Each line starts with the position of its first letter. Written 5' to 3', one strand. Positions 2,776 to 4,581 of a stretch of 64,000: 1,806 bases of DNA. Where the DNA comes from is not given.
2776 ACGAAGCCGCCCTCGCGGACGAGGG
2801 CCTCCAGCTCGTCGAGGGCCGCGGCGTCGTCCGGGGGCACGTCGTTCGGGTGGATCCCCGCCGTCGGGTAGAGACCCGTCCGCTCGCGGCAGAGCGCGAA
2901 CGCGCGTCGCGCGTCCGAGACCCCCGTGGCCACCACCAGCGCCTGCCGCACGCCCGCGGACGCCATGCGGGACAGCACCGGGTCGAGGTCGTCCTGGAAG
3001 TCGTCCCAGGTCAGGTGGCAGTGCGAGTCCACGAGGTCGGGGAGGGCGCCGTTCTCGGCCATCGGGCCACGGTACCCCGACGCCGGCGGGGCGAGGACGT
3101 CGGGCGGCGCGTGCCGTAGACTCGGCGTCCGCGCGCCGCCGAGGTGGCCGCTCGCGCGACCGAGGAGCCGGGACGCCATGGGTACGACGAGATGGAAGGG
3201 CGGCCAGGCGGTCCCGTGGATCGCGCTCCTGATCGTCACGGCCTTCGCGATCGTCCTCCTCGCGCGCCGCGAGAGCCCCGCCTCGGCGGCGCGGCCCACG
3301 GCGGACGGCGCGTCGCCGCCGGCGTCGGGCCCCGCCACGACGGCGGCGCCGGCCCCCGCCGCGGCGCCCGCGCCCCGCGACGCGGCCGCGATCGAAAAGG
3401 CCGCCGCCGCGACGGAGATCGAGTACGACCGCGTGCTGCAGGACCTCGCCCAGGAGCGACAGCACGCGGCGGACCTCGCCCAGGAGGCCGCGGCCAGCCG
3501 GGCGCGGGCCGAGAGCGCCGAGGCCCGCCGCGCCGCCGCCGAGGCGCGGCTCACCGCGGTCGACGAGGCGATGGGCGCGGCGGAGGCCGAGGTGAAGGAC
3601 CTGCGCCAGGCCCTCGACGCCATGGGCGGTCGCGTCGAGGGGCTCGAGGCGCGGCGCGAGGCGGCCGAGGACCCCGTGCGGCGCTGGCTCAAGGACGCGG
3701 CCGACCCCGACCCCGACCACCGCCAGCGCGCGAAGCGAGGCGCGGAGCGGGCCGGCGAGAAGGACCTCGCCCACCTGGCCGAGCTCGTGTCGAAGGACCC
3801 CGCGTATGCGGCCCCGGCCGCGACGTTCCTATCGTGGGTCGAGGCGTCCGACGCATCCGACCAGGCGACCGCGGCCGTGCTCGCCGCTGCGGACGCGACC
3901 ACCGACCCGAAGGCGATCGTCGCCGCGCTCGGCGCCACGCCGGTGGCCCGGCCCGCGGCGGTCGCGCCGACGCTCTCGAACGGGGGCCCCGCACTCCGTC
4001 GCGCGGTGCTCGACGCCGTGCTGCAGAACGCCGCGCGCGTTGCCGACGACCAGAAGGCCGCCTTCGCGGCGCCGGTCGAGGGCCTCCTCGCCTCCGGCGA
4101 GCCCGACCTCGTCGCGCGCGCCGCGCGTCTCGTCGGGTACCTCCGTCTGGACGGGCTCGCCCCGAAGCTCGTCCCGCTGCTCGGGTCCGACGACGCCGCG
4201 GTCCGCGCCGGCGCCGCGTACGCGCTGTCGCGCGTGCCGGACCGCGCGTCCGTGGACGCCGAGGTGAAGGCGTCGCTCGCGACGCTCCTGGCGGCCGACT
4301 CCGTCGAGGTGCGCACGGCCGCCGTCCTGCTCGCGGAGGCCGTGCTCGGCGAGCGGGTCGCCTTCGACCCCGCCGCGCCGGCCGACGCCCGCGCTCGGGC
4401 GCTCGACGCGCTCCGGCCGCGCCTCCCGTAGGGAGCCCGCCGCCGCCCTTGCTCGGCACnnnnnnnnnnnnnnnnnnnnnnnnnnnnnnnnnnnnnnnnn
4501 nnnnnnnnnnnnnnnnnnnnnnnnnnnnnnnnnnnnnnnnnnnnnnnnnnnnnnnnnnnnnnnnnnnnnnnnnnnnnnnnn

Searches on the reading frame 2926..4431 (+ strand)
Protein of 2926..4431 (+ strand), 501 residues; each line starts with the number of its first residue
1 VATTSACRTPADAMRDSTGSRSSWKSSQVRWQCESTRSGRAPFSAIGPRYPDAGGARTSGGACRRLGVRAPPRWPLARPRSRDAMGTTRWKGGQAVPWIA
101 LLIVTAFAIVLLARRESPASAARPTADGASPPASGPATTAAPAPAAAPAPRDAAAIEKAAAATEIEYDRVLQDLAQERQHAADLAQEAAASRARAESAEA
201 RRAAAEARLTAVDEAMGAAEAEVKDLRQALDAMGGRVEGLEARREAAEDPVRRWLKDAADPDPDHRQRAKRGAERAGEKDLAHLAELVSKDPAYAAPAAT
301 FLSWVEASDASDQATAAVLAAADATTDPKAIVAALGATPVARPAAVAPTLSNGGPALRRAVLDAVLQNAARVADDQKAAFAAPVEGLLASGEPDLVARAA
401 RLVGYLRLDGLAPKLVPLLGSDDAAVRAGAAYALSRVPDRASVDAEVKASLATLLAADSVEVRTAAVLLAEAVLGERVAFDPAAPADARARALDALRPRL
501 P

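Call 53: search_protein_families(library=pfam, proteins=[window:2926-4431:+], max_evalue=0.001)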
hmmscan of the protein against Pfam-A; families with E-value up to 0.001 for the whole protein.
window:2926-4431:+ (501 aa): 3 families
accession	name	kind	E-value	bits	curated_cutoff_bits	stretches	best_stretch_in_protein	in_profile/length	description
PF13646.12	HEAT_2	-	4.8e-07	30.4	27.7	1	384-467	5-84/88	HEAT repeats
PF13513.12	HEAT_EZ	-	5e-05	24.2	27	1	407-437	25-55/55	HEAT-like repeat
PF19220.6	Rod_CreS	-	9.6e-05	22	100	1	163-251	74-162/359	Crescentin, rod domain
